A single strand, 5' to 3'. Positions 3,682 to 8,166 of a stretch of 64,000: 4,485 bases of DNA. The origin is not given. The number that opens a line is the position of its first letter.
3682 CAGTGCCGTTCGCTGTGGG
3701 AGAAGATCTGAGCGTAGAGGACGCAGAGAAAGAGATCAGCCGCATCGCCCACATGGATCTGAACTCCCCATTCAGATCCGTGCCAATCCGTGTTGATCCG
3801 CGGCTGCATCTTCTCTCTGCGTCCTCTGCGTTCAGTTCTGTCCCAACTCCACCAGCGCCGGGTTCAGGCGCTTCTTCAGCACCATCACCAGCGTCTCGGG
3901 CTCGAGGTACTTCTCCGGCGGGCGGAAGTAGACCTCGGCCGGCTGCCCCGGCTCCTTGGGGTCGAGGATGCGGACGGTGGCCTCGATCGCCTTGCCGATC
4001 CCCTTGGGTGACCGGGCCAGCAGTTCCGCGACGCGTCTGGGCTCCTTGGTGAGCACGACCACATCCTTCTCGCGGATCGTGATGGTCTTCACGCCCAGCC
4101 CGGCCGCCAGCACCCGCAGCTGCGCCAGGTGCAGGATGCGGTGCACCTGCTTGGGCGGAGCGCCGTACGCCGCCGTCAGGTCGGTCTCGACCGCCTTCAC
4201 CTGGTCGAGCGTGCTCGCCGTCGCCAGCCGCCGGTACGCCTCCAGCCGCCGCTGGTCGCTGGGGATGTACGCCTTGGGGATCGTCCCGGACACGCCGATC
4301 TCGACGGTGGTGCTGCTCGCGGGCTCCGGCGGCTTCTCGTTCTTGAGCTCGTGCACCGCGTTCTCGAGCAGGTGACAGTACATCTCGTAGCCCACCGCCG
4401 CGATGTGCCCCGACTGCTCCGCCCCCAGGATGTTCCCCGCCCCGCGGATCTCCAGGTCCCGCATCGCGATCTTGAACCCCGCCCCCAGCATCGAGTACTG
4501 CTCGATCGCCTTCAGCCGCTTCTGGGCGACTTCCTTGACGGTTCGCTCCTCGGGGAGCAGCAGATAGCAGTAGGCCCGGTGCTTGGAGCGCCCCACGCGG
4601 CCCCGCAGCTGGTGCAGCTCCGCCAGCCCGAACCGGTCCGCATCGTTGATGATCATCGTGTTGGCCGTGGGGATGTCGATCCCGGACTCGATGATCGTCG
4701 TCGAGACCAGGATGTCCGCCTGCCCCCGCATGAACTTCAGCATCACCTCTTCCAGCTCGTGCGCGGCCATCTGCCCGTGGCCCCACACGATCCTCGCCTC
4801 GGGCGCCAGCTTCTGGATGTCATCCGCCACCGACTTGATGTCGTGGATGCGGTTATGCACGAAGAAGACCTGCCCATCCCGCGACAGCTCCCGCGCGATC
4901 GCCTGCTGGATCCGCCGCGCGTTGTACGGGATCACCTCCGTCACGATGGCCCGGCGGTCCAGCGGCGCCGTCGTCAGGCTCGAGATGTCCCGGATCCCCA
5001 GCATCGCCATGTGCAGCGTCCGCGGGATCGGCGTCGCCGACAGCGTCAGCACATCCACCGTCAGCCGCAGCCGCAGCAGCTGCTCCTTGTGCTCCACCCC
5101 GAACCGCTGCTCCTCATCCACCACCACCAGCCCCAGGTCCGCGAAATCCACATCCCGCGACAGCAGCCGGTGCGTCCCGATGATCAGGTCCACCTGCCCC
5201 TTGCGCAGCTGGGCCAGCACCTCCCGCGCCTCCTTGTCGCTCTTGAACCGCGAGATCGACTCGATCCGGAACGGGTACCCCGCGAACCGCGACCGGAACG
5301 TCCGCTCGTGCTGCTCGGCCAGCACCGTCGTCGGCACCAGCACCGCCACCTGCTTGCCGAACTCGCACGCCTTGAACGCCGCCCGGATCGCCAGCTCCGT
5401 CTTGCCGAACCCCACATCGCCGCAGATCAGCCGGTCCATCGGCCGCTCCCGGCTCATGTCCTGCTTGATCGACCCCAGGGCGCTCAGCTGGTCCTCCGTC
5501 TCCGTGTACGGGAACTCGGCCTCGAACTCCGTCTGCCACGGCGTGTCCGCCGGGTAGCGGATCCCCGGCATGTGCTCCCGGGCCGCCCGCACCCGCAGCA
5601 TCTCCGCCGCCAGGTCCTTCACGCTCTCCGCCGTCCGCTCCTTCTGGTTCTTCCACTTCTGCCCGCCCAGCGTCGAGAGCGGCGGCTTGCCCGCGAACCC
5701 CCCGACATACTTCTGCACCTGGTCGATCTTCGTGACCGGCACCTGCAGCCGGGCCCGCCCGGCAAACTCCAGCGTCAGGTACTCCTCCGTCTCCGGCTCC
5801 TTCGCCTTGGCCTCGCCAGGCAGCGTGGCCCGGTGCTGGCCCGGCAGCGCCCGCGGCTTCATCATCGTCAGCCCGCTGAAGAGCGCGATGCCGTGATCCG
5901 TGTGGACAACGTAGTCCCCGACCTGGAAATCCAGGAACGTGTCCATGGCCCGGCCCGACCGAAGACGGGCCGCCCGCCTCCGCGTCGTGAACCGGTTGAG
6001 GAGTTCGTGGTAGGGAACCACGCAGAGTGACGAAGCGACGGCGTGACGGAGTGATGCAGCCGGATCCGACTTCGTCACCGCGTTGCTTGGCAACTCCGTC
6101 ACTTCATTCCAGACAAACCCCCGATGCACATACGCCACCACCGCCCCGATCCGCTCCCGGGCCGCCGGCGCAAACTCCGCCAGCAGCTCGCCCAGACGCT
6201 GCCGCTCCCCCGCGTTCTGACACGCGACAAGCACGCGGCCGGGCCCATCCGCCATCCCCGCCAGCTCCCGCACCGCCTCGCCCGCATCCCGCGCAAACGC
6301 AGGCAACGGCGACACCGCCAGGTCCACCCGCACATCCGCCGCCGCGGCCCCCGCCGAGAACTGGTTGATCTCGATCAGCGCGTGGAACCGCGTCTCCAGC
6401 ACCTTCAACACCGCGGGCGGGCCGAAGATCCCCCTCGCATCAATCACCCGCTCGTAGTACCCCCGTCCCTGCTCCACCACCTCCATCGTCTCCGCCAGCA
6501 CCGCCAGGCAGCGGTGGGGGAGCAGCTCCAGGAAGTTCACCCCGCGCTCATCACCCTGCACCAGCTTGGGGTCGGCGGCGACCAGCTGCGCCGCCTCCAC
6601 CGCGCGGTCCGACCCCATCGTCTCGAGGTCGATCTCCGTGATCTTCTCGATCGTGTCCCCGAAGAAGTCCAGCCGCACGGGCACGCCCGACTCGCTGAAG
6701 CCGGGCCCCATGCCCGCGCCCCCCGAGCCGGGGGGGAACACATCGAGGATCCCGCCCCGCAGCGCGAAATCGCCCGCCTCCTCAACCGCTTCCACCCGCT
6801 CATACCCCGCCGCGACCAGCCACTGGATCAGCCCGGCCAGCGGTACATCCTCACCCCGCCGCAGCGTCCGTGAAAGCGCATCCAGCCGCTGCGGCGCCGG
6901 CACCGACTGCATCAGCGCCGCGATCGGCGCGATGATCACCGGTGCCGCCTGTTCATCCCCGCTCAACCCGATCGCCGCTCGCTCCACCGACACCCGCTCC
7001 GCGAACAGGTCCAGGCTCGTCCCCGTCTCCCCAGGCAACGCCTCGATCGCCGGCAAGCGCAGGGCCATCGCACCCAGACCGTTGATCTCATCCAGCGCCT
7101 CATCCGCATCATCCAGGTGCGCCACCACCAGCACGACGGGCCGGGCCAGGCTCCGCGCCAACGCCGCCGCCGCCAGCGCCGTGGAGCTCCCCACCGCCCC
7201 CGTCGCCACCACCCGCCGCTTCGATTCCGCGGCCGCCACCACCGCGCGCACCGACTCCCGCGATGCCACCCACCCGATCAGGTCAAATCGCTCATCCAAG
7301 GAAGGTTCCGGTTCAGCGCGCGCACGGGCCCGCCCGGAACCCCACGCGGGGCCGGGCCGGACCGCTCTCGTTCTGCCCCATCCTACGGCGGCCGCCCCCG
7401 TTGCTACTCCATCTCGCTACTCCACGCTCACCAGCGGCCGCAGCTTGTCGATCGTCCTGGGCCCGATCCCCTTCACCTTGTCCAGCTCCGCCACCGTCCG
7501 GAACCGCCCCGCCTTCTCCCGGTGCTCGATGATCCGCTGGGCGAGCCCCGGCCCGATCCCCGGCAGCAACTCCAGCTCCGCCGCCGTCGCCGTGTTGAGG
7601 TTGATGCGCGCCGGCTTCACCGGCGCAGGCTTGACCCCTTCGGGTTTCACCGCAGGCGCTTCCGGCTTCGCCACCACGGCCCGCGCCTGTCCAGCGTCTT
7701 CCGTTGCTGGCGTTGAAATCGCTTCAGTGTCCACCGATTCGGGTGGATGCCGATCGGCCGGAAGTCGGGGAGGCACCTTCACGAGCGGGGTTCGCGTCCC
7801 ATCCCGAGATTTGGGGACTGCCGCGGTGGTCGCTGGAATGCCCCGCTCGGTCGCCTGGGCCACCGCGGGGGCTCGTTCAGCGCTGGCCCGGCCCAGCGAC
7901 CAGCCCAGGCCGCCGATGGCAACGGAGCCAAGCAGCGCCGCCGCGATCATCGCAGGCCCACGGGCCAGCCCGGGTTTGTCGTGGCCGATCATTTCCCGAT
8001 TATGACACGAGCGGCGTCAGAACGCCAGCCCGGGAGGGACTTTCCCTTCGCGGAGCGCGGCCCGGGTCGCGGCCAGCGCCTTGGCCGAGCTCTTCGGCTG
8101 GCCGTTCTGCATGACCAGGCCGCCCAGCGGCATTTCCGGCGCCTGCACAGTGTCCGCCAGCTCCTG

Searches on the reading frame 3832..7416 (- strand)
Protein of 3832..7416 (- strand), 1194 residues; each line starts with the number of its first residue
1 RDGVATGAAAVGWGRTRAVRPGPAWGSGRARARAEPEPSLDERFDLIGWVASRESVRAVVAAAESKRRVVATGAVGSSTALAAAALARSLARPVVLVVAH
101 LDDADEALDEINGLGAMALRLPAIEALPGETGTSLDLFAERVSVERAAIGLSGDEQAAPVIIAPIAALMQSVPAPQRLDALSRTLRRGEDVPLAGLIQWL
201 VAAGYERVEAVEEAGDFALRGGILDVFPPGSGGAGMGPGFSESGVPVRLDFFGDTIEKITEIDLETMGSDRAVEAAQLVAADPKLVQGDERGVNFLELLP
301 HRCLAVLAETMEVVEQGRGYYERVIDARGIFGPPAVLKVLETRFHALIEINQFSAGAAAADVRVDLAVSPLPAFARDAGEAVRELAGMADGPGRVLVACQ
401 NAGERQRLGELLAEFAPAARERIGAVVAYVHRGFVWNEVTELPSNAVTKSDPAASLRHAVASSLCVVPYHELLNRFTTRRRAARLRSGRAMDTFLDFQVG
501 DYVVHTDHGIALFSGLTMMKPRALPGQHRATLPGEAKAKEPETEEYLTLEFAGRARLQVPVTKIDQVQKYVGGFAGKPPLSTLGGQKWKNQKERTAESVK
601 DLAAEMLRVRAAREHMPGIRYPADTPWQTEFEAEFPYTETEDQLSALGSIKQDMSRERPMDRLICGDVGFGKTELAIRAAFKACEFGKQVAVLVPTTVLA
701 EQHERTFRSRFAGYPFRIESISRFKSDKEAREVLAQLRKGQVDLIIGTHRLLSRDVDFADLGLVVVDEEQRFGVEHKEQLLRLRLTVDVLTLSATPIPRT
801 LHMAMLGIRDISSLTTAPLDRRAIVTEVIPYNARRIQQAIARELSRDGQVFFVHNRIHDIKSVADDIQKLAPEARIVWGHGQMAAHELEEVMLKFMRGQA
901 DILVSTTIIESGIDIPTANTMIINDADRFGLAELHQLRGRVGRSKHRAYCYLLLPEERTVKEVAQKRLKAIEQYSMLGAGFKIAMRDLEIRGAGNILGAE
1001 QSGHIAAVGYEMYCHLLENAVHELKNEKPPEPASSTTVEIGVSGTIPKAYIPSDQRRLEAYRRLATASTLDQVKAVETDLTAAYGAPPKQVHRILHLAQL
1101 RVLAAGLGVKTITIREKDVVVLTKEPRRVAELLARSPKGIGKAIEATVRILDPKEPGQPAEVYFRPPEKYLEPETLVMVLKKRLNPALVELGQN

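Call 53: search_protein_families(library=pfam, proteins=[window:3832-7416:-], max_evalue=0.001)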
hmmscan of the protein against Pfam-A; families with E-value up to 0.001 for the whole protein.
window:3832-7416:- (1194 aa): 7 families
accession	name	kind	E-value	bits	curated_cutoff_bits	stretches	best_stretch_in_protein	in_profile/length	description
PF00270.35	DEAD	-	1.9e-22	80.2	26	1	660-802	15-165/167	DEAD/DEAH box helicase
PF00271.37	Helicase_C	-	1.9e-22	80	23.5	1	839-944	9-109/110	Helicase conserved C-terminal domain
PF03461.20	TRCF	-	2.4e-18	66.7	25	1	1042-1125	3-86/95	TRCF domain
PF17757.6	UvrB_inter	-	1.6e-15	57.4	22.9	1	185-281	3-88/91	UvrB interaction domain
PF02559.22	CarD_TRCF_RID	-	4.7e-15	55.8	23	1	497-571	1-57/57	CarD-like/TRCF RID domain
PF04851.21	ResIII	-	4.4e-08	33.6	22.5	1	641-796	6-162/164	Type III restriction enzyme, res subunit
PF22590.2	Cas3-like_C_2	-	8e-05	23.3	27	1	848-945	3-105/106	CRISPR-associated nuclease/helicase Cas3, C-terminal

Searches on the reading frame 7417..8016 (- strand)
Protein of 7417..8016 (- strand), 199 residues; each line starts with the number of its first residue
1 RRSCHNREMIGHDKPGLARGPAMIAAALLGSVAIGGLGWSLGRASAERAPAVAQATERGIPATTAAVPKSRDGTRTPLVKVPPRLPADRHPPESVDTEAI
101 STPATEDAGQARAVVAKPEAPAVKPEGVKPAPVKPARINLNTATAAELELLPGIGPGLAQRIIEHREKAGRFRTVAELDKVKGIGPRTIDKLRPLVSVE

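Call 64: search_protein_families(library=pfam, proteins=[window:7417-8016:-], max_evalue=0.001)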
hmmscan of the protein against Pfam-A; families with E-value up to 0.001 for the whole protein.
window:7417-8016:- (199 aa): 6 families
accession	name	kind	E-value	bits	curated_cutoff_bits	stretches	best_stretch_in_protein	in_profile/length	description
PF12836.13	HHH_3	-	4.3e-22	78.4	27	1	136-196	4-64/65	Helix-hairpin-helix motif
PF00633.29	HHH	-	4.8e-12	45.5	24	1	139-165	4-30/30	Helix-hairpin-helix motif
PF03934.19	T2SSK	-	5.6e-07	30.3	24.2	1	138-197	1-61/63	Type II secretion system (T2SS), protein K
PF14520.12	HHH_5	-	2.8e-06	28.2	27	0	142-165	31-54/57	Helix-hairpin-helix domain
PF14716.13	HHH_8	-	1.5e-05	25.7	30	0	143-165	45-67/73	Helix-hairpin-helix domain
PF21687.3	T2SSK_1st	-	0.00095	20.3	26.2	0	165-198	71-104/107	Type II secretion system (T2SS), protein K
